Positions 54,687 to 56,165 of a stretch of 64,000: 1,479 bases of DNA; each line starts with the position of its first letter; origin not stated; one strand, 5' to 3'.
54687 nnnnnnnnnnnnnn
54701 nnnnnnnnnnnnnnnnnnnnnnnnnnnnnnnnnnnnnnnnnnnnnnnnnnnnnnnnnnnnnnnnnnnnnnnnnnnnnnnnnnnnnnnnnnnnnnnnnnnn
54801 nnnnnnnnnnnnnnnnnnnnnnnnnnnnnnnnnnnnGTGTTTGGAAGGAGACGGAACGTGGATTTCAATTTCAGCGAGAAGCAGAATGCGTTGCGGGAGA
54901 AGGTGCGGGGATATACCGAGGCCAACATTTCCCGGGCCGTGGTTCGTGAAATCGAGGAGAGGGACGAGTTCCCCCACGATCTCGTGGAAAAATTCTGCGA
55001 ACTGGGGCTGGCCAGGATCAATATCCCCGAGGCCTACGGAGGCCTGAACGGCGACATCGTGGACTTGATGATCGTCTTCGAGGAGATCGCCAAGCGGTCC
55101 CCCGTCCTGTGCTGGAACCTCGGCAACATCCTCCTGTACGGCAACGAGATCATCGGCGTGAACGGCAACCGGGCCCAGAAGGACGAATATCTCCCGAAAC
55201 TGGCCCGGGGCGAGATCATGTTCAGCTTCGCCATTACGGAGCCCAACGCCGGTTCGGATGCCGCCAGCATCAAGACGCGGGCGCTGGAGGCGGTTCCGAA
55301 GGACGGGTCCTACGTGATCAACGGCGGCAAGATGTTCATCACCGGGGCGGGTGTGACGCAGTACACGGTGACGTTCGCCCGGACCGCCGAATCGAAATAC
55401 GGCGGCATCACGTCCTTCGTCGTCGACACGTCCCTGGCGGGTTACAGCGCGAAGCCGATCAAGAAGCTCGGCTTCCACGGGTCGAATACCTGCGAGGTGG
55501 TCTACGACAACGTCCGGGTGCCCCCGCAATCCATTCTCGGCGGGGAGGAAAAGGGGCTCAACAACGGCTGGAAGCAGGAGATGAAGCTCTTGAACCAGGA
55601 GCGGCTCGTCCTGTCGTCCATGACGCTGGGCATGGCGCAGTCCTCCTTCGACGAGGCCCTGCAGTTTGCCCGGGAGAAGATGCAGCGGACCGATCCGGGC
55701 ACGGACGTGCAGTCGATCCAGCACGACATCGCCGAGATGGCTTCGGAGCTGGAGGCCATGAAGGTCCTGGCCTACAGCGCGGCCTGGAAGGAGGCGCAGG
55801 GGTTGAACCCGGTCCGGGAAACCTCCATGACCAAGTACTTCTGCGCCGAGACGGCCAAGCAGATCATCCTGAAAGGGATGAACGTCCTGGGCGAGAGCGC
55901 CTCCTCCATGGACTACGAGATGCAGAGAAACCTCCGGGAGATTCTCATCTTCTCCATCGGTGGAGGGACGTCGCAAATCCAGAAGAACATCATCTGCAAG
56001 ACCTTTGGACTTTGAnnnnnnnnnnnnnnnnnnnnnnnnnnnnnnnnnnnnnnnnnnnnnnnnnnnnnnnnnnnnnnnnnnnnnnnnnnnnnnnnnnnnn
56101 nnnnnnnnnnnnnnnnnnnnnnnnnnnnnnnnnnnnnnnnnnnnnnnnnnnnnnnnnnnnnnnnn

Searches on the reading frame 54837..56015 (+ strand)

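Call 16: search_protein_families(library=pfam, proteins=[window:54837-56015:+])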
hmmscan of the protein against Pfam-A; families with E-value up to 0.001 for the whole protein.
window:54837-56015:+ (392 aa): 4 families
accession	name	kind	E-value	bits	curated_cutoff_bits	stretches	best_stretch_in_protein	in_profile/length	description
PF00441.29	Acyl-CoA_dh_1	-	5.4e-36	124.4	22.4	1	242-388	1-147/150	Acyl-CoA dehydrogenase, C-terminal domain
PF02771.21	Acyl-CoA_dh_N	-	2.1e-26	93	22.9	1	13-126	1-113/113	Acyl-CoA dehydrogenase, N-terminal domain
PF02770.24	Acyl-CoA_dh_M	-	1e-23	83.7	33.3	1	130-226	1-97/97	Acyl-CoA dehydrogenase, middle domain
PF08028.16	Acyl-CoA_dh_2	-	1.2e-15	58.4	22.7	1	257-371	1-125/134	Acyl-CoA dehydrogenase, C-terminal domain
